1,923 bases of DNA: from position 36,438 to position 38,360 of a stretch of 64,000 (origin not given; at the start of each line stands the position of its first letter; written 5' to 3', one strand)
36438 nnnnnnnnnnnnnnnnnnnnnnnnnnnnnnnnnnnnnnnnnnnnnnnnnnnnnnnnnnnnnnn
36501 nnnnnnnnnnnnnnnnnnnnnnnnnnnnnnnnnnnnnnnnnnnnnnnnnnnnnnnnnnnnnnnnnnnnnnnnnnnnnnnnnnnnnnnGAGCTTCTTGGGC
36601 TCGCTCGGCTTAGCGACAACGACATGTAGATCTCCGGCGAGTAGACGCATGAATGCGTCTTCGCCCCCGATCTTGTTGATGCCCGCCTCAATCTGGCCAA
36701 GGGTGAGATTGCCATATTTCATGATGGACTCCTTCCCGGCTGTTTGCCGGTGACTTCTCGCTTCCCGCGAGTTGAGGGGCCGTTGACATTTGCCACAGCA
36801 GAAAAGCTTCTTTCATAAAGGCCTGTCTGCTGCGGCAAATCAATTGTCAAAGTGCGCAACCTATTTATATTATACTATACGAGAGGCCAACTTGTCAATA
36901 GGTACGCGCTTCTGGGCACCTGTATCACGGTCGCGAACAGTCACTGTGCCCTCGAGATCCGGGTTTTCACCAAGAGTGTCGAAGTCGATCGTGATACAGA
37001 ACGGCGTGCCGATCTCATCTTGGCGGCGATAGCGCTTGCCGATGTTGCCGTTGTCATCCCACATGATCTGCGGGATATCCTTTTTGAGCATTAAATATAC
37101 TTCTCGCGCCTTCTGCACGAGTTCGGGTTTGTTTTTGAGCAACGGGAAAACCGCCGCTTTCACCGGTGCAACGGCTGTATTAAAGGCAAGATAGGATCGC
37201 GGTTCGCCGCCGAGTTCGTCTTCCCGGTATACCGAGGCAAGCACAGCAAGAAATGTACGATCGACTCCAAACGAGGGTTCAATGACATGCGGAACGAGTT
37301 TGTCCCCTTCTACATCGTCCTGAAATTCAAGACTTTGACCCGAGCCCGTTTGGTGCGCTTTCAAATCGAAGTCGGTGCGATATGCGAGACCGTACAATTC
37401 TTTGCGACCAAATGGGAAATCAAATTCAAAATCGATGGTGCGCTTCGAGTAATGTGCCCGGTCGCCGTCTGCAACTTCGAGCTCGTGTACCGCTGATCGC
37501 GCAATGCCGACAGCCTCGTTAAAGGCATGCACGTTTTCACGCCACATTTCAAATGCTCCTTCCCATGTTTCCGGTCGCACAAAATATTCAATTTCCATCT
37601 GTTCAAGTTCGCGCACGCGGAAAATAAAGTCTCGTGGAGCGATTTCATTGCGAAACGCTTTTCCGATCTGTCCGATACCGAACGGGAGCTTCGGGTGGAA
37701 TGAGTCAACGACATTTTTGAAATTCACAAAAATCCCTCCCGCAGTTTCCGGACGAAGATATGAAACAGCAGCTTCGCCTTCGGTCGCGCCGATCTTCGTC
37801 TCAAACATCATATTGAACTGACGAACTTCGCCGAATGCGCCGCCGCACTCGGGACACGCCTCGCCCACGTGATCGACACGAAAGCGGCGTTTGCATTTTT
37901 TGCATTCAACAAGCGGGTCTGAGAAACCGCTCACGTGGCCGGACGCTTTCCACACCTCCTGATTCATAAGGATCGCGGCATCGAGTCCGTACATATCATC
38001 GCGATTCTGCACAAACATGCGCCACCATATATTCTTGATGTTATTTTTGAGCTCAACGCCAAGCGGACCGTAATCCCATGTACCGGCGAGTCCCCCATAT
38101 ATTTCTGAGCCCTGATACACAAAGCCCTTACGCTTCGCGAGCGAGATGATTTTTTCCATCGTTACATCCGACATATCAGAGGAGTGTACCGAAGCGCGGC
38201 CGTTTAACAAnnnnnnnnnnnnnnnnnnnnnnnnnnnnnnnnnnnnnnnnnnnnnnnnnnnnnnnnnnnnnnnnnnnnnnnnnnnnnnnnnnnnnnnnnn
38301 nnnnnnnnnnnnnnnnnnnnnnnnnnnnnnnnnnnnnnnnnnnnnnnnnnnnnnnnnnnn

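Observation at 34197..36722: Complete diversity-generating retroelement with adenine-specific TR/VR divergence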

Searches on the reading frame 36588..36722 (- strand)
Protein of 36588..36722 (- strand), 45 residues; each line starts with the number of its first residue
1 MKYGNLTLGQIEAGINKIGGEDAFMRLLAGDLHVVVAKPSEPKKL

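Call 57: search_protein_representatives(protein=window:36588-36722:-)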
Query: 45 residues. Proteins with E-value up to 0.001 (for the whole library): 49; up to 1e-10: 1; up to 1e-30: 0. The best 49 are listed.
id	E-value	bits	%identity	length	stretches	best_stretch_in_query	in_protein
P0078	5.8e-11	57.1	80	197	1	1-40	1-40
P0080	4.2e-09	51.3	85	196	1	1-34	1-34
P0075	2.2e-08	49.1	77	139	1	1-35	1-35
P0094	5.2e-07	44.9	73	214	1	1-38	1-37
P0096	7.4e-07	44.4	63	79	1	1-43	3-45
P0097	7.9e-07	44.3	70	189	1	1-37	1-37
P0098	2.1e-05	40.0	63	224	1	1-42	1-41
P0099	2.5e-05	39.7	63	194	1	1-38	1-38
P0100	2.9e-05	39.5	74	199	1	1-34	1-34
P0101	3.0e-05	39.5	63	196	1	1-35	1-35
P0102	3.1e-05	39.5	58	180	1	1-38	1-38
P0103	4.2e-05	39.1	55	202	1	1-40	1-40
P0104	4.5e-05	39.0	59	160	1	1-39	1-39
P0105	5.0e-05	38.8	57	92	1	1-45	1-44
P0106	5.0e-05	38.8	56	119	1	1-43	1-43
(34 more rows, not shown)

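Call 91: search_protein_families(library=pfam, proteins=[window:36588-36722:-], max_evalue=5)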
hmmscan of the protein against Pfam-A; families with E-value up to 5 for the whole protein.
window:36588-36722:- (45 aa): 1 family
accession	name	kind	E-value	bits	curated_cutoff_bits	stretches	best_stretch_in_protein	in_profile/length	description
PF22904.2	NOMO1-like_2nd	-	0.11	13.1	27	1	9-40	33-64/90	BOS complex subunit NOMO1-like, second beta sandwich domain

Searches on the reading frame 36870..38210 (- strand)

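Call 6: search_protein_families(library=pfam, proteins=[window:36870-38210:-], max_evalue=0.01)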
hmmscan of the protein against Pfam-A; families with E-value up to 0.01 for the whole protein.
window:36870-38210:- (446 aa): 4 families
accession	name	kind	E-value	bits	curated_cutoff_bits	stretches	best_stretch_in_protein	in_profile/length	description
PF03129.25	HGTP_anticodon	-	9.1e-19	67.9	21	1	351-445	1-91/94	Anticodon binding domain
PF00587.30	tRNA-synt_2b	-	6.5e-10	39.8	29.3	1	151-325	12-177/179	tRNA synthetase class II core domain (G, H, P, S and T)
PF23455.1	DUF7129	-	0.00017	21.7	30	1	101-125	12-36/45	Domain of unknown function (DUF7129)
PF01155.25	HypA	-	0.0071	16.8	28.9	0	100-129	70-99/112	Hydrogenase/urease nickel incorporation, metallochaperone, hypA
